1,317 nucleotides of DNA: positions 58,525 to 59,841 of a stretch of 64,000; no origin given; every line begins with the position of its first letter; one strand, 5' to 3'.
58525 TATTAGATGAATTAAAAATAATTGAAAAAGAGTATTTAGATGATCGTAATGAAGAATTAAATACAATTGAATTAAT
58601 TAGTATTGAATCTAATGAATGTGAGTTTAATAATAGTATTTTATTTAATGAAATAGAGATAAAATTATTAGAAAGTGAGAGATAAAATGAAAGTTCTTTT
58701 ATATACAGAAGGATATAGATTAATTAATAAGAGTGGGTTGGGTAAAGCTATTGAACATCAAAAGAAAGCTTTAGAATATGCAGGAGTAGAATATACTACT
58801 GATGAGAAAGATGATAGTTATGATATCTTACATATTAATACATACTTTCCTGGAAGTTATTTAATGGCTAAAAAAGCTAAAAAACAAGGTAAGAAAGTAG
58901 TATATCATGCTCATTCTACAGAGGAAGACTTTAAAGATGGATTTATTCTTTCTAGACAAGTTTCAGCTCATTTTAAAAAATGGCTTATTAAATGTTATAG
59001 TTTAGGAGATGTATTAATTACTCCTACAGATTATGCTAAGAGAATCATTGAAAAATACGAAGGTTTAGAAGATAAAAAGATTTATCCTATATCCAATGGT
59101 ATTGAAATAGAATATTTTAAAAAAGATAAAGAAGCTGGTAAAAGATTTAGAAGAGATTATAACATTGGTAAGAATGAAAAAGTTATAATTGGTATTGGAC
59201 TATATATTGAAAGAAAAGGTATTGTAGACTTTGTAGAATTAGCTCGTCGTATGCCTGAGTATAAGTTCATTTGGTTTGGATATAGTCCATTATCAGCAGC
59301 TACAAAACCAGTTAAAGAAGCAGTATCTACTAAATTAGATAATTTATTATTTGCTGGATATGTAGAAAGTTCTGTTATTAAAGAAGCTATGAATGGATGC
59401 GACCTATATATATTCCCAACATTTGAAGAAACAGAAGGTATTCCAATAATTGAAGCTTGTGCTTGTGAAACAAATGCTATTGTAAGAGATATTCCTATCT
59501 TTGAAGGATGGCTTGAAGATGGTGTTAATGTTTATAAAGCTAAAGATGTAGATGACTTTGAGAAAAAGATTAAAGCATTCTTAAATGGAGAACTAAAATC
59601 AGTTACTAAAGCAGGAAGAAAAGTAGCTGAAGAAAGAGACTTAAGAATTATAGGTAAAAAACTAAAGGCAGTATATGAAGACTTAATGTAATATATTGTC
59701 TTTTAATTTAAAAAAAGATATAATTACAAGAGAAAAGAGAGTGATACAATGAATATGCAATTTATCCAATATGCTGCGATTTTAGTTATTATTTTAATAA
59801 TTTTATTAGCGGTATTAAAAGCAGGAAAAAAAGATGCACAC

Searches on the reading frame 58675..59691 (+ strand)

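Call 10: search_protein_families(library=pfam, proteins=[window:58675-59691:+], max_evalue=0.0001)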
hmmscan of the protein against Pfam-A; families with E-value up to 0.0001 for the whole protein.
window:58675-59691:+ (338 aa): 3 families
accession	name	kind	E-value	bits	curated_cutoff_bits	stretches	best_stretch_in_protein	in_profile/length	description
PF00534.26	Glycos_transf_1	-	1.1e-18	67.8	26.4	1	157-310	4-162/172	Glycosyl transferases group 1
PF13439.12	Glyco_transf_4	-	2e-14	54.4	28.5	1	48-146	72-169/170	Glycosyltransferase Family 4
PF13692.12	Glyco_trans_1_4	-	2.4e-12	47.8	27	1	169-303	2-140/142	Glycosyl transferases group 1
